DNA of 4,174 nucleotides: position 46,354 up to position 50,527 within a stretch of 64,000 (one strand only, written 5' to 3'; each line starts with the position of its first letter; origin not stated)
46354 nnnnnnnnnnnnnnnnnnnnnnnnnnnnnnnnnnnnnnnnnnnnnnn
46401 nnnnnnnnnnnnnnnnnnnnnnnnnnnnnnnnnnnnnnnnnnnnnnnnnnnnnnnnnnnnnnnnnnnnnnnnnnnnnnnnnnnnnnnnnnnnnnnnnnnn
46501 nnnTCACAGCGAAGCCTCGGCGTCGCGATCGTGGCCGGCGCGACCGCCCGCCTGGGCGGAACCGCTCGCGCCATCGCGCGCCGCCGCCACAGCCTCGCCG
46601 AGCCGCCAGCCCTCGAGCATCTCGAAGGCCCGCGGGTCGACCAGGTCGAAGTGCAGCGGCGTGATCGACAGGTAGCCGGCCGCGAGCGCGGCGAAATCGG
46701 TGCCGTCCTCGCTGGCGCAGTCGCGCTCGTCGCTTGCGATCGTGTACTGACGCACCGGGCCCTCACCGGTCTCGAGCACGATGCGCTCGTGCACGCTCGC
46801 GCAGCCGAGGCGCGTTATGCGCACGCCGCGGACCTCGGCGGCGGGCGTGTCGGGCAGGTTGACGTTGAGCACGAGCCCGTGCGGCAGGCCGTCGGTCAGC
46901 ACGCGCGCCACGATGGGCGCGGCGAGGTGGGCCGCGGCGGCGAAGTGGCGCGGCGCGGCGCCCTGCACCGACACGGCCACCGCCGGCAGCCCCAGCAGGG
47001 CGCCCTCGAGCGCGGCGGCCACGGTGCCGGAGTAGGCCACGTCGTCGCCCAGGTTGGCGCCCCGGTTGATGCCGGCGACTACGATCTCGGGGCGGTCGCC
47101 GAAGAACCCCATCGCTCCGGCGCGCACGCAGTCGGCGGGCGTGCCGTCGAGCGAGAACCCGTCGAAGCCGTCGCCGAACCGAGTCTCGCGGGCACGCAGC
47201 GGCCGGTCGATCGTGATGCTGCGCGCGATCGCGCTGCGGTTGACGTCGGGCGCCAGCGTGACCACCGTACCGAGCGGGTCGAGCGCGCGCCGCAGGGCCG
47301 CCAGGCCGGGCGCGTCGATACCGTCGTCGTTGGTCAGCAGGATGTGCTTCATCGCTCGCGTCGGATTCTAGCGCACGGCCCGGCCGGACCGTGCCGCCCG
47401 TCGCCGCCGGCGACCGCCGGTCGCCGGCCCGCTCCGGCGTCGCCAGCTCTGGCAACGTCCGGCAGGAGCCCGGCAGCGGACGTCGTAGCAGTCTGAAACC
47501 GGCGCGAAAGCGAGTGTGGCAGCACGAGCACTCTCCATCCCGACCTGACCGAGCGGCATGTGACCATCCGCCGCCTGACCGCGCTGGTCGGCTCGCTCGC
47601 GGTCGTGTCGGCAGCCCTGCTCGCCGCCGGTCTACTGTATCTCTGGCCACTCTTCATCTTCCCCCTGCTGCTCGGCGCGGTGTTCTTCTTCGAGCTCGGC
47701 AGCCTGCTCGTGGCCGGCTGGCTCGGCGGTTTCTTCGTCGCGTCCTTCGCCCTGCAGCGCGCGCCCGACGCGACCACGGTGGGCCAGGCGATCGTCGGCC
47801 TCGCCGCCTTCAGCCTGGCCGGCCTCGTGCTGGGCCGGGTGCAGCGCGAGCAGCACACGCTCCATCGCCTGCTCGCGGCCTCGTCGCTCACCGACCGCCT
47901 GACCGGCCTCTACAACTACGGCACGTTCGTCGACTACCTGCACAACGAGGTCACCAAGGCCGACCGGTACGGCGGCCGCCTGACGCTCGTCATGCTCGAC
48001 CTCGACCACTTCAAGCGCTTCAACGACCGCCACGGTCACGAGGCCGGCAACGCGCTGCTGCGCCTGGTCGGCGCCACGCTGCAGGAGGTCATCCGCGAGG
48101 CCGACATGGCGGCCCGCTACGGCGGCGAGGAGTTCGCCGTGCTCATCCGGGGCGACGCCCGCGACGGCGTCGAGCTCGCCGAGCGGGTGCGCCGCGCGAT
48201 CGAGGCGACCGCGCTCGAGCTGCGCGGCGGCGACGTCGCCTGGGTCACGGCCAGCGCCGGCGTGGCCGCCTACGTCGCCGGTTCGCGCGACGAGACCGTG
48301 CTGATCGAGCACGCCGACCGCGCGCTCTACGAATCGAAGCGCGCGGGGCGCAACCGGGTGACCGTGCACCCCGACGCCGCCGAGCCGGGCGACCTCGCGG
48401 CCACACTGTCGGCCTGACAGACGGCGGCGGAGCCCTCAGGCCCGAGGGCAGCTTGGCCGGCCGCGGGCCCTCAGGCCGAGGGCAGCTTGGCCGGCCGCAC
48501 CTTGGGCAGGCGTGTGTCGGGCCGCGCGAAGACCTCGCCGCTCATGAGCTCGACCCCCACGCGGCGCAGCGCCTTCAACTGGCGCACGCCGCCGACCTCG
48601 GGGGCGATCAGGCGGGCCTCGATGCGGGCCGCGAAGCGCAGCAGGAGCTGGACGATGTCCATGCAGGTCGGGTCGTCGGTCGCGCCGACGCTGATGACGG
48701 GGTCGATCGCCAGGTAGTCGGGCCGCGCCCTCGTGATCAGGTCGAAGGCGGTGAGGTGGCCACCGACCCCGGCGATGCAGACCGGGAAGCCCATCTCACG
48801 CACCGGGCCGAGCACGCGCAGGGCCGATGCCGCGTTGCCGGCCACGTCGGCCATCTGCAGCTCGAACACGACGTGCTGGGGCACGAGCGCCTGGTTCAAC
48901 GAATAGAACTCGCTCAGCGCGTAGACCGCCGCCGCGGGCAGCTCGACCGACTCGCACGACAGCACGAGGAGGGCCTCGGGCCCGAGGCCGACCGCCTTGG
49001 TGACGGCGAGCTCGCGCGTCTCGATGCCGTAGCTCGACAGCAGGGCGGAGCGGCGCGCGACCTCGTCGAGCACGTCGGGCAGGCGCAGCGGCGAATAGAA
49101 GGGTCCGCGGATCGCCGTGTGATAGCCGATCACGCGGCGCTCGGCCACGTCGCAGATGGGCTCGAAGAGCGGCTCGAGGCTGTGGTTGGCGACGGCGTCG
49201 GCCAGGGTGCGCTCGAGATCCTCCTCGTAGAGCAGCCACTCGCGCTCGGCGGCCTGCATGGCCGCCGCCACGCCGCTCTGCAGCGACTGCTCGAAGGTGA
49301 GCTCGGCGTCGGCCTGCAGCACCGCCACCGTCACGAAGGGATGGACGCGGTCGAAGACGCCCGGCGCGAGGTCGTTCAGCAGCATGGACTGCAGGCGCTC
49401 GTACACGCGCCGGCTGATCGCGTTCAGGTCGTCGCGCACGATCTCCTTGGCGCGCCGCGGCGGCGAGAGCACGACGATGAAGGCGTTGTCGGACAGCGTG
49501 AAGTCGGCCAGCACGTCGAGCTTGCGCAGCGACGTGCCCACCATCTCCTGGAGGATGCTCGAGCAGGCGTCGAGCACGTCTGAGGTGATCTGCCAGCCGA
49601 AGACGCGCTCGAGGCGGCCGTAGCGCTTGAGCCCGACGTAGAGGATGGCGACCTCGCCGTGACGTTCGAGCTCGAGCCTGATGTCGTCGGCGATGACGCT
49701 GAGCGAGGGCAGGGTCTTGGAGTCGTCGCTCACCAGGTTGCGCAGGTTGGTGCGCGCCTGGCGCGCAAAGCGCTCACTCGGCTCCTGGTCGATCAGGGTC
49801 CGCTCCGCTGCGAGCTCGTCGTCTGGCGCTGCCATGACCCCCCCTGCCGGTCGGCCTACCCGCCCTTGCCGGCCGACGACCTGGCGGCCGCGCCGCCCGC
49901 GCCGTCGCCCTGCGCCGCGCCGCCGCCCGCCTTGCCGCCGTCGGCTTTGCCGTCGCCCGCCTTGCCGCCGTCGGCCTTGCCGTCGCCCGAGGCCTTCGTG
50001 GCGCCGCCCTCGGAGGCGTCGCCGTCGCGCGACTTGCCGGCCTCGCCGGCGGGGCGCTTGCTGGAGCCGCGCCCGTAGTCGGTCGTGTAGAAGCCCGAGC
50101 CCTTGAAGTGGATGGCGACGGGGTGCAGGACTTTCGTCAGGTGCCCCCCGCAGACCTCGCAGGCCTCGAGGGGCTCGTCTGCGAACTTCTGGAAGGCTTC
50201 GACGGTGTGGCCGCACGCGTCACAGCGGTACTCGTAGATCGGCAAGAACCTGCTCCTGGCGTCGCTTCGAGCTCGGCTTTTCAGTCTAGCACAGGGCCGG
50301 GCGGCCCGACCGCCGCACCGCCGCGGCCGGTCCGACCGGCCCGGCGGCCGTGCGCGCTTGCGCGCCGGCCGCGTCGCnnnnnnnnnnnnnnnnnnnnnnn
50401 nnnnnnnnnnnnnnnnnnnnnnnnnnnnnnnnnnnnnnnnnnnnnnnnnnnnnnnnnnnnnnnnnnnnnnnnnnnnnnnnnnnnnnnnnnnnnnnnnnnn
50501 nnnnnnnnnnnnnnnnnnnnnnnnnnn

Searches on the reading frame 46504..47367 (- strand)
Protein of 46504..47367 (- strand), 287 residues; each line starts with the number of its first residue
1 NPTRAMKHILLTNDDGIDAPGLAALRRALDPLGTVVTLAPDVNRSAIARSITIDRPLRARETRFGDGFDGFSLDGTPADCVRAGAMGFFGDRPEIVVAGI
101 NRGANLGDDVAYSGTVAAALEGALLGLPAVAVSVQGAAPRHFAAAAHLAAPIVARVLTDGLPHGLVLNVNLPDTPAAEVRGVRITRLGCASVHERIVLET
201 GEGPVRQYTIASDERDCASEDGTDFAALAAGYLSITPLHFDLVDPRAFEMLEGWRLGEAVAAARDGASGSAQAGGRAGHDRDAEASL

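Call 22: search_protein_families(library=pfam, proteins=[window:46504-47367:-], max_evalue=0.001)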
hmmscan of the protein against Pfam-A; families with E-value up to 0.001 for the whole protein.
window:46504-47367:- (287 aa): 1 family
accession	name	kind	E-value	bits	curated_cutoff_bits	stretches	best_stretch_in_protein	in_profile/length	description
PF01975.23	SurE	-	5.8e-58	196.2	22.1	1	9-191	1-186/189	Survival protein SurE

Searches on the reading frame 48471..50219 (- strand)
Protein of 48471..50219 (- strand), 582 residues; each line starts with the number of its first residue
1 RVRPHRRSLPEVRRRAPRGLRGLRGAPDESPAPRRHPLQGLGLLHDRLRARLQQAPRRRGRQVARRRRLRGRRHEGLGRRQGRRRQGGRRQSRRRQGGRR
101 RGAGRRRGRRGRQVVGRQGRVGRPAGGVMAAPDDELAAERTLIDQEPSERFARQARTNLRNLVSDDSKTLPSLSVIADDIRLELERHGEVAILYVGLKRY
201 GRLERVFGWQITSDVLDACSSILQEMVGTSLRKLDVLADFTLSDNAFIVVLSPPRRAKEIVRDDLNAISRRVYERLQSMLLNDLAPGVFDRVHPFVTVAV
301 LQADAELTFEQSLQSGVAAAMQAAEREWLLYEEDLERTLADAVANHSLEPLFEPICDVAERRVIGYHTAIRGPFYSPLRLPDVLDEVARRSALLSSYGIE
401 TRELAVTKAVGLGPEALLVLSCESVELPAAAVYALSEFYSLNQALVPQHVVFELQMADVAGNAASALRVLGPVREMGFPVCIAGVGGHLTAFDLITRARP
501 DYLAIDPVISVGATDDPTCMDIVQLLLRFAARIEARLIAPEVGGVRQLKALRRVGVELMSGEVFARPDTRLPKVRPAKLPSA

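Call 22: search_protein_families(library=pfam, proteins=[window:48471-50219:-], max_evalue=0.001)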
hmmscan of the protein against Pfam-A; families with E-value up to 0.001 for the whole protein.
window:48471-50219:- (582 aa): 1 family
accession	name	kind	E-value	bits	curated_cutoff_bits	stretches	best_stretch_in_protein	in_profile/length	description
PF00563.25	EAL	-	2.1e-19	70.3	31.3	1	337-567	2-236/236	EAL domain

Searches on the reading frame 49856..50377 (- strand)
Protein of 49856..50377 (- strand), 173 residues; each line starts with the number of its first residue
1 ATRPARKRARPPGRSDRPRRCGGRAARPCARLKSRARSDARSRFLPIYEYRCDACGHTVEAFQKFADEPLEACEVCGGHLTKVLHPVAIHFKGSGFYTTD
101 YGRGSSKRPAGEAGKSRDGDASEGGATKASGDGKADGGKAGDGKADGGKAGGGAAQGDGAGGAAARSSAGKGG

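Call 22: search_protein_families(library=pfam, proteins=[window:49856-50377:-], max_evalue=0.001)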
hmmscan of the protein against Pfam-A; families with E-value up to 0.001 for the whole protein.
window:49856-50377:- (173 aa): 1 family
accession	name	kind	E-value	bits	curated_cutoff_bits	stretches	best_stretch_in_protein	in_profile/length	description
PF09723.15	Zn_ribbon_8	-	7.9e-15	55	34.4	1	46-83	2-40/41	Zinc ribbon domain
